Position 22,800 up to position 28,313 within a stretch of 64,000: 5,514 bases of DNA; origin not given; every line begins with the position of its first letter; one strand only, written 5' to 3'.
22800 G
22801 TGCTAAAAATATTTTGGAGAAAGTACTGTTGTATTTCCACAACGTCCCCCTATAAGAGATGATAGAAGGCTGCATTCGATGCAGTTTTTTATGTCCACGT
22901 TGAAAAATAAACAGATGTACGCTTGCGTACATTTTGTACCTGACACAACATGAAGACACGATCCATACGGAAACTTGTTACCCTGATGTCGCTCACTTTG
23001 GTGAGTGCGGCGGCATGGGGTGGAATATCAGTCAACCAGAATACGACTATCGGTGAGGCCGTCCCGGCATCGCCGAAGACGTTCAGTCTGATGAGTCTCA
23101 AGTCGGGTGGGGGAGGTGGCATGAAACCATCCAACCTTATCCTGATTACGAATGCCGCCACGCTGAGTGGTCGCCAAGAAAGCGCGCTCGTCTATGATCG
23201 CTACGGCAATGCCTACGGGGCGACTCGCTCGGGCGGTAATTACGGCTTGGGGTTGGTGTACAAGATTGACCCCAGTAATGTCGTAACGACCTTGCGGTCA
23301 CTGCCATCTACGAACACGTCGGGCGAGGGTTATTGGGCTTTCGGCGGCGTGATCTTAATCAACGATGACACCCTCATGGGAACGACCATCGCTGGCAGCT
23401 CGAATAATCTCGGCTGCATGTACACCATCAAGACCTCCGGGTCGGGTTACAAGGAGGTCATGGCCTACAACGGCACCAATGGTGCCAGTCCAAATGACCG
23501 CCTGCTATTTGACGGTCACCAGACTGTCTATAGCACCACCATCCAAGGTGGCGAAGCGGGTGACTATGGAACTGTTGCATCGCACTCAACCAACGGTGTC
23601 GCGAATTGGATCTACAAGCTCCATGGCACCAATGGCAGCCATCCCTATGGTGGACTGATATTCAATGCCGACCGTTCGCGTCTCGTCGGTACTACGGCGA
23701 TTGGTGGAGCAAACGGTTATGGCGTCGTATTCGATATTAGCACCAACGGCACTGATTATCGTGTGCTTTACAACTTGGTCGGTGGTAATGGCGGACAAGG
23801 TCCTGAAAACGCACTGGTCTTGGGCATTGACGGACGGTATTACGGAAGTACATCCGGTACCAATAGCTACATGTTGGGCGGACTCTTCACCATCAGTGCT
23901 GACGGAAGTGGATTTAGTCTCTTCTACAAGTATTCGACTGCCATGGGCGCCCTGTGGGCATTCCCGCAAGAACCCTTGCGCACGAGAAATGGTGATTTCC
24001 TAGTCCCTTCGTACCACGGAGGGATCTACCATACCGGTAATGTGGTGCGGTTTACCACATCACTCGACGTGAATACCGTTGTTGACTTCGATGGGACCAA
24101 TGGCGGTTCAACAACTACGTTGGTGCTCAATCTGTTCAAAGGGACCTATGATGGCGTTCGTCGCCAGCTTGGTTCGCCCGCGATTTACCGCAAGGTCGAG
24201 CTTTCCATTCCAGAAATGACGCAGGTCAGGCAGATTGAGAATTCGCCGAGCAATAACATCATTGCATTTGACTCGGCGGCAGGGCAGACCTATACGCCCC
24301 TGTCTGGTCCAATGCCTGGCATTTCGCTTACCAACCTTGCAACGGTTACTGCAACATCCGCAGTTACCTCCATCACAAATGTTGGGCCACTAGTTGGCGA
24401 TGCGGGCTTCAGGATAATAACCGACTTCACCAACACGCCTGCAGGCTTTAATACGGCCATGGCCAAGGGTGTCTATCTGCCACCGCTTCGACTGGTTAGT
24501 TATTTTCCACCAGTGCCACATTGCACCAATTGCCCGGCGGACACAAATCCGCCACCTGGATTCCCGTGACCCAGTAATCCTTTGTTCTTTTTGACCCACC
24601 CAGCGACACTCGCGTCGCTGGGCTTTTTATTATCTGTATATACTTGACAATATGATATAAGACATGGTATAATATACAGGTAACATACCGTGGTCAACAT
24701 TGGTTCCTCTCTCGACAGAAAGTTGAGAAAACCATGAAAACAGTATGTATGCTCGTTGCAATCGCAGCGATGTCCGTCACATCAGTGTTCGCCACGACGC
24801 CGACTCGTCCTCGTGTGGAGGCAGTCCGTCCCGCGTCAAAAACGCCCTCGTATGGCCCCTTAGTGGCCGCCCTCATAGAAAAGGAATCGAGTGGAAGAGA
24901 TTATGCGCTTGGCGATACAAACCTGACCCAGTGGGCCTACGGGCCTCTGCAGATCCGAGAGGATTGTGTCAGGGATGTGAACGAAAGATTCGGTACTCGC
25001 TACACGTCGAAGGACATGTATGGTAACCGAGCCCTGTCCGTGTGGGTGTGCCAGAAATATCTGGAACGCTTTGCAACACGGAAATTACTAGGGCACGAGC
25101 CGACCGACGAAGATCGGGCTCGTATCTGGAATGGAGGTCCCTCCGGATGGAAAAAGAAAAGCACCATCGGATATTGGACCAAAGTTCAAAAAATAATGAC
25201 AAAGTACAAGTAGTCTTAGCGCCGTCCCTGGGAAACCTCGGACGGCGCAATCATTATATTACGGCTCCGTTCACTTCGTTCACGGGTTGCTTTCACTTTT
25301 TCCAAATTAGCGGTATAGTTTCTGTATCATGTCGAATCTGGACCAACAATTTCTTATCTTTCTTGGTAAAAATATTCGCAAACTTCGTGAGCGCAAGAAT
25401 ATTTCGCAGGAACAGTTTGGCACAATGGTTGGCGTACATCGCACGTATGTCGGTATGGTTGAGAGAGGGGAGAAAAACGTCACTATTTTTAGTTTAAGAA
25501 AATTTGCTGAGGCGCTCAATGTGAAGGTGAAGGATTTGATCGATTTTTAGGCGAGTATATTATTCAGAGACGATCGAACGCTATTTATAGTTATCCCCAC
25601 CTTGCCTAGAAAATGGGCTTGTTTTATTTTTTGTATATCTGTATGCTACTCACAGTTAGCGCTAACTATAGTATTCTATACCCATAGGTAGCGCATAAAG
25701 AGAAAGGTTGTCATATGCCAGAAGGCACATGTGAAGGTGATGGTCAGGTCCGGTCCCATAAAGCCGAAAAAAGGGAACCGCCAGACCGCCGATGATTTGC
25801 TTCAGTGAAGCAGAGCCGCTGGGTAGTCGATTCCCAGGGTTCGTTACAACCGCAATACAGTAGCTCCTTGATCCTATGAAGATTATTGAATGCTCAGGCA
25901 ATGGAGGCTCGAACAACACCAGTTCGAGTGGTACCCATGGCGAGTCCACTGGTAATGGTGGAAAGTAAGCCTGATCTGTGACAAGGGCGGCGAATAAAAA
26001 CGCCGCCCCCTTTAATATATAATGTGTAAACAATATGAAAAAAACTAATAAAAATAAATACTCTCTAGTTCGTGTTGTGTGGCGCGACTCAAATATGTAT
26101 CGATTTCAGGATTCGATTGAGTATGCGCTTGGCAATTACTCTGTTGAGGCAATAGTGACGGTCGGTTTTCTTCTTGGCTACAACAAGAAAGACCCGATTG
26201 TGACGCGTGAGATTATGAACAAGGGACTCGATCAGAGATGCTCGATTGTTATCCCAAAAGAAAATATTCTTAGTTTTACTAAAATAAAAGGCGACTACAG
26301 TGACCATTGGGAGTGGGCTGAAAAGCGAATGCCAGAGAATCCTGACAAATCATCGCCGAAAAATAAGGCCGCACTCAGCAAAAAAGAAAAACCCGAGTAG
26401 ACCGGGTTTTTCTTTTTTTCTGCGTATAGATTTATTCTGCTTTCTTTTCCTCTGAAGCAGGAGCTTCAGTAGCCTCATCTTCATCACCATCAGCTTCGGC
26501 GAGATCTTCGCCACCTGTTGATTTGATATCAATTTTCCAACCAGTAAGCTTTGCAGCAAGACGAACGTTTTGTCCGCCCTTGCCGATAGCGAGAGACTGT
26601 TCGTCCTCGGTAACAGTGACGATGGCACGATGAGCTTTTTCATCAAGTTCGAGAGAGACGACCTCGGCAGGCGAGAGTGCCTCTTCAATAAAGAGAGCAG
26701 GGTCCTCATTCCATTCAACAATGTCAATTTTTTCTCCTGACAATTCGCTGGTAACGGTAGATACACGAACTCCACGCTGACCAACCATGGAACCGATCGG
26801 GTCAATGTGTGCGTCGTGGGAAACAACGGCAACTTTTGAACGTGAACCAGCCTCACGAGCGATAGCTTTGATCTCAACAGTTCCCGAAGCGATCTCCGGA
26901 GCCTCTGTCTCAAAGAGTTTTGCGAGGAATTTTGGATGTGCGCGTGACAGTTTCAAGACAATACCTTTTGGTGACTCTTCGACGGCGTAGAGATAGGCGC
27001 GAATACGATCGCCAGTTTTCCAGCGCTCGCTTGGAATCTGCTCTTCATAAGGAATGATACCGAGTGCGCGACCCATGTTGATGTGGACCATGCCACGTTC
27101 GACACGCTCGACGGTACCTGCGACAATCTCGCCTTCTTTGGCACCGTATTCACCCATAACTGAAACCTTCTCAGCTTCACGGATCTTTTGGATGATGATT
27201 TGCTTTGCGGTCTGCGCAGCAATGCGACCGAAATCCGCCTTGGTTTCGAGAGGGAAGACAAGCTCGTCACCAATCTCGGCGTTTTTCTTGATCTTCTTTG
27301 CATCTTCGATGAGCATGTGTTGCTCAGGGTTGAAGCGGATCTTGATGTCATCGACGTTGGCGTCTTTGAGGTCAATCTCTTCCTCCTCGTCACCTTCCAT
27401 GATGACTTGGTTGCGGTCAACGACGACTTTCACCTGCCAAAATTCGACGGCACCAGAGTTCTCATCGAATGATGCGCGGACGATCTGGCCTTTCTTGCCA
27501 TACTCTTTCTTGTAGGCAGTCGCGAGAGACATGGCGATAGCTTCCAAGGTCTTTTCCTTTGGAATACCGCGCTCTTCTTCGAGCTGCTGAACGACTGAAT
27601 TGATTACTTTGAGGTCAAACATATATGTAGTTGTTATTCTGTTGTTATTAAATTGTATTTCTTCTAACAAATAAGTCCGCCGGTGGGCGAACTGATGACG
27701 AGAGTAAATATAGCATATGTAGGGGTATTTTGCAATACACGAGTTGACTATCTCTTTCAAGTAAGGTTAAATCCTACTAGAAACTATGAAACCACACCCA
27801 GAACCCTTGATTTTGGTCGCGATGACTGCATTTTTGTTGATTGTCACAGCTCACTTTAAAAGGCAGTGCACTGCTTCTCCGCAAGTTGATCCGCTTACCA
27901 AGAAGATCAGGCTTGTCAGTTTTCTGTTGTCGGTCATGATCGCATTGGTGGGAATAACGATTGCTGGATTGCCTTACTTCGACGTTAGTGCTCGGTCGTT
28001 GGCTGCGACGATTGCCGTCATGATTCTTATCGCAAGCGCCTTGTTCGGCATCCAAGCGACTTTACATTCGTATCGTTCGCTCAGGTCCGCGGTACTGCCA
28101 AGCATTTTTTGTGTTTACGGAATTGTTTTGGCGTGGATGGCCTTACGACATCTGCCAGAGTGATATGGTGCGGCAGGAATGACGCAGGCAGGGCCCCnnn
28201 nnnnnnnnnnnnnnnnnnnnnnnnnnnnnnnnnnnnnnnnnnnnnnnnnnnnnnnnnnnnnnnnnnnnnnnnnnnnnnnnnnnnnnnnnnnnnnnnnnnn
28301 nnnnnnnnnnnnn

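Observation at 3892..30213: Expanded family of divergent two-gene modules pairing a TrmB-like regulator with an orphan membrane-anchored LivJ-type binding protein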

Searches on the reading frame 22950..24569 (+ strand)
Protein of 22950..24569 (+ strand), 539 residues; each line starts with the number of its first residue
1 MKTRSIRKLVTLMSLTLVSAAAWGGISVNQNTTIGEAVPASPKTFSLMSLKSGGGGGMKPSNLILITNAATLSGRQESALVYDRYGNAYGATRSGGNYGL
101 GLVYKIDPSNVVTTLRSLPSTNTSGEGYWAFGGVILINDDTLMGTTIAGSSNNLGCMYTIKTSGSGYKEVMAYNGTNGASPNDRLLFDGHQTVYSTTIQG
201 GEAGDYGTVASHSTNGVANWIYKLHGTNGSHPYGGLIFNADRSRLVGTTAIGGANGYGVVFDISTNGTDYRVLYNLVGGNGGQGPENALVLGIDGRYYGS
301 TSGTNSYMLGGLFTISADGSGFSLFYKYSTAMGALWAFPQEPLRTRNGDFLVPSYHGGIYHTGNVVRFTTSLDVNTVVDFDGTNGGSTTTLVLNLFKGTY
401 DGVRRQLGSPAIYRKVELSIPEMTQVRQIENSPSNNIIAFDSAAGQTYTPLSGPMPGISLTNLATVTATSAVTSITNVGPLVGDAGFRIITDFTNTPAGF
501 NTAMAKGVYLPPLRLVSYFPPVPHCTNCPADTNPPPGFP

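Call 11: find_encoding_contigs(protein=window:22950-24569:+, flank=10000, max_places=3)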
Protein window:22950-24569:+ (539 aa): 4 contigs read that carry it; 3 places shown.
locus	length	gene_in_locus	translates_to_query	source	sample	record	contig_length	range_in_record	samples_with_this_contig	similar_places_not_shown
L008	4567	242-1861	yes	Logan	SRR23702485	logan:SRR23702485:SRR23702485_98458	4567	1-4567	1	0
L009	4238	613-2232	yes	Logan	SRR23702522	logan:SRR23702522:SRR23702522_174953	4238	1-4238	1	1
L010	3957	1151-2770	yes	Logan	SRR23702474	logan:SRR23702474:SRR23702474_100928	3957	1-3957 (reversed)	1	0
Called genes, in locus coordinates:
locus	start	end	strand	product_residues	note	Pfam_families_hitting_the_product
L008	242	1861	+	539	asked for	-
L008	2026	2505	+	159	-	-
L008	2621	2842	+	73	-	PF13560:HTH_31, PF01381:HTH_3, PF13443:HTH_26 (weak)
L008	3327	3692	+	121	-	-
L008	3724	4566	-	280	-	?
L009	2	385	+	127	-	?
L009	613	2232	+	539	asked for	-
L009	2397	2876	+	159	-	-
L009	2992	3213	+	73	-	PF13560:HTH_31, PF01381:HTH_3, PF13443:HTH_26 (weak)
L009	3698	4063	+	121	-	-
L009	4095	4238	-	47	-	?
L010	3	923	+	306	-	?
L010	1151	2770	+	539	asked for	-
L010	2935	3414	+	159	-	-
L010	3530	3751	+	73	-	PF13560:HTH_31, PF01381:HTH_3, PF13443:HTH_26 (weak)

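Call 74: search_protein_families(library=pfam, proteins=[window:22950-24569:+], max_evalue=0.1)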
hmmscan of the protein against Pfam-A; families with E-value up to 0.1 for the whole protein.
window:22950-24569:+ (539 aa): 0 families

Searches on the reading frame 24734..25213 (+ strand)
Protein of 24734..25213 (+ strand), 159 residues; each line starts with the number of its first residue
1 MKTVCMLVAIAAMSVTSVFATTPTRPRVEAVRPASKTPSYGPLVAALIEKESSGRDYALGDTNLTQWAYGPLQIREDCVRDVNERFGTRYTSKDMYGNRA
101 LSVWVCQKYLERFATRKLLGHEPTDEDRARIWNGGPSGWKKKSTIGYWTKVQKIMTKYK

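Call 74: search_protein_families(library=pfam, proteins=[window:24734-25213:+], max_evalue=0.1)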
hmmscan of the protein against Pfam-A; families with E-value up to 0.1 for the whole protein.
window:24734-25213:+ (159 aa): 2 families
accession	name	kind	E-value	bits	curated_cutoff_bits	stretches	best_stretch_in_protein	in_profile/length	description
PF01464.25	SLT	-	0.053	13.5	21.3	1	42-112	15-78/117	Transglycosylase SLT domain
PF25394.1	PEX6_vert_N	-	0.089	13.8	26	0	24-65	34-76/101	PEX6 N-terminal domain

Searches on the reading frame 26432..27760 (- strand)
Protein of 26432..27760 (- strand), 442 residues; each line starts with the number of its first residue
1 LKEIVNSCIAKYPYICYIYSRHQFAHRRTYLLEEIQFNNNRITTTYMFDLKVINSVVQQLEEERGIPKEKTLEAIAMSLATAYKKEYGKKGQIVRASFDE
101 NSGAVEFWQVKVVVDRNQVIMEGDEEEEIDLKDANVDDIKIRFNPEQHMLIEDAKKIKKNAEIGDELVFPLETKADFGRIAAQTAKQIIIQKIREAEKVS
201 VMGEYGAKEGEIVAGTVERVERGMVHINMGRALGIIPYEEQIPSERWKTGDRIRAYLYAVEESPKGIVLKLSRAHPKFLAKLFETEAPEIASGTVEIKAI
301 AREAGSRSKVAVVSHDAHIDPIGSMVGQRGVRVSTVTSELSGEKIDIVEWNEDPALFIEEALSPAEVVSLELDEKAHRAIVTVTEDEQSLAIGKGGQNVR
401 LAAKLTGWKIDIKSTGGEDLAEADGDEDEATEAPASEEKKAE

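Call 74: search_protein_families(library=pfam, proteins=[window:26432-27760:-], max_evalue=0.1)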
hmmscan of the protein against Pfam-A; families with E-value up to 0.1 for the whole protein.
window:26432-27760:- (442 aa): 6 families
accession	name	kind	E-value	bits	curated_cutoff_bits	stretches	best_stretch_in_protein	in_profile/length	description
PF08529.16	NusA_N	-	1.9e-31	109.2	23.8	1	55-198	4-118/119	NusA N-terminal domain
PF13184.12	KH_5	-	7.6e-27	93.7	27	1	304-370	1-67/69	NusA-like KH domain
PF23095.1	KH_NusA_C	-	2.6e-06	27.8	34.2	1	379-424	1-46/59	Transcription termination/antitermination protein NusA, KH domain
PF00575.29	S1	-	1.8e-05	25.5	22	1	208-270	3-72/74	S1 RNA binding domain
PF07650.23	KH_2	-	7.9e-05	22.8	22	1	357-406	5-54/78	KH domain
PF00013.35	KH_1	-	0.0046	17.1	21.5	0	383-422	6-49/66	KH domain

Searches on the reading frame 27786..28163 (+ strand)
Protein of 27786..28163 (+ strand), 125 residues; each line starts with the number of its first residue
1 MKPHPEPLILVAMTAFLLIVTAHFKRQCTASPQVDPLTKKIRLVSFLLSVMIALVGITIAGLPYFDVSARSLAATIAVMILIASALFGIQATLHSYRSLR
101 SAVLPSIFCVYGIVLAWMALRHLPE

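Call 74: search_protein_families(library=pfam, proteins=[window:27786-28163:+], max_evalue=0.1)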
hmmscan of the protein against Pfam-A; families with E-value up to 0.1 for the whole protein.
window:27786-28163:+ (125 aa): 1 family
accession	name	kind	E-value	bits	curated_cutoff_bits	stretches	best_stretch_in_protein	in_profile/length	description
PF07695.17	7TMR-DISM_7TM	-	0.011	16.1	29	1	12-120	76-173/205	7TM diverse intracellular signalling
